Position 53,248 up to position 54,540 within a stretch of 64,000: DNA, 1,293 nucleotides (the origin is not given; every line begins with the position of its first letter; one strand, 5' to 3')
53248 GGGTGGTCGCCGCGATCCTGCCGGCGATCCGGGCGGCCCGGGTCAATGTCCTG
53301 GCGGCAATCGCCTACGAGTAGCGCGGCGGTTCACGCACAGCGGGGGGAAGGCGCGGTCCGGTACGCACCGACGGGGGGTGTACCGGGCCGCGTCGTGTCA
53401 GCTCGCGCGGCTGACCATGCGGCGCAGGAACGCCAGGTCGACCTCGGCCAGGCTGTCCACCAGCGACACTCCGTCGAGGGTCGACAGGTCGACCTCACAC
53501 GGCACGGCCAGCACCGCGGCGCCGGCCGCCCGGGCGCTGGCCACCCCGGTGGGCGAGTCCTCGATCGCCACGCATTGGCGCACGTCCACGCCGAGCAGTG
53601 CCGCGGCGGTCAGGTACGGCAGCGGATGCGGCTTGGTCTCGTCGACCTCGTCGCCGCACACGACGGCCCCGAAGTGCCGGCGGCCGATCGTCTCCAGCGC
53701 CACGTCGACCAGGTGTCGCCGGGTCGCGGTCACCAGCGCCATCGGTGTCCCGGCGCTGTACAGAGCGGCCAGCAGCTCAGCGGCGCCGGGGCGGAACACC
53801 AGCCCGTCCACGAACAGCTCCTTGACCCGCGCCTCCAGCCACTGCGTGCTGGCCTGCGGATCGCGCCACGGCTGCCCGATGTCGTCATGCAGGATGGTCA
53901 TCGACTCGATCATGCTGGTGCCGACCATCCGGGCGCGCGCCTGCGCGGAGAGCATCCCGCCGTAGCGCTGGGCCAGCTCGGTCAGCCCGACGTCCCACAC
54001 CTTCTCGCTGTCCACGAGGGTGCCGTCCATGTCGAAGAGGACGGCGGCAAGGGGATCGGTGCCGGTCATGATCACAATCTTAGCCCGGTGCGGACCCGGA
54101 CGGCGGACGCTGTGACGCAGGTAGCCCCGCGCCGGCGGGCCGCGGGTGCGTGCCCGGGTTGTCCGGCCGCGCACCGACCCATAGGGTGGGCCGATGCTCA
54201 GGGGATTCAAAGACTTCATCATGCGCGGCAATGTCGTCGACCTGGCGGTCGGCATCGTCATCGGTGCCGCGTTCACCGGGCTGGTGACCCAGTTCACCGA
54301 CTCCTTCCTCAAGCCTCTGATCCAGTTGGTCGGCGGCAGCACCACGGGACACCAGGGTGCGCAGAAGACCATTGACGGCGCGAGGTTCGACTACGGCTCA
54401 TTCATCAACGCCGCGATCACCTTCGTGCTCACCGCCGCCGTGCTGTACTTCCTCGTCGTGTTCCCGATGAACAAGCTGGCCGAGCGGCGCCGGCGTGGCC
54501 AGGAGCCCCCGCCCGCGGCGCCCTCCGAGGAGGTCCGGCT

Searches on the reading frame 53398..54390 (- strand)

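Call 9: search_protein_families(library=pfam, proteins=[window:53398-54390:-], max_evalue=0.001)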
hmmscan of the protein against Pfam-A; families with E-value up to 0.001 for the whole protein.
window:53398-54390:- (330 aa): 4 families
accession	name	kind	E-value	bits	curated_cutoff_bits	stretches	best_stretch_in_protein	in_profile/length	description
PF13419.12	HAD_2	-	1.1e-27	97.7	23.8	1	117-296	1-178/178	Haloacid dehalogenase-like hydrolase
PF00702.32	Hydrolase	-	2.3e-26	93.8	26.4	1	115-290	2-191/191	haloacid dehalogenase-like hydrolase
PF12710.13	HAD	-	1.8e-08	35.4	27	1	117-249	1-132/189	haloacid dehalogenase-like hydrolase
PF13242.12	Hydrolase_like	-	2.4e-05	24.6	22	1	253-299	4-51/75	HAD-hyrolase-like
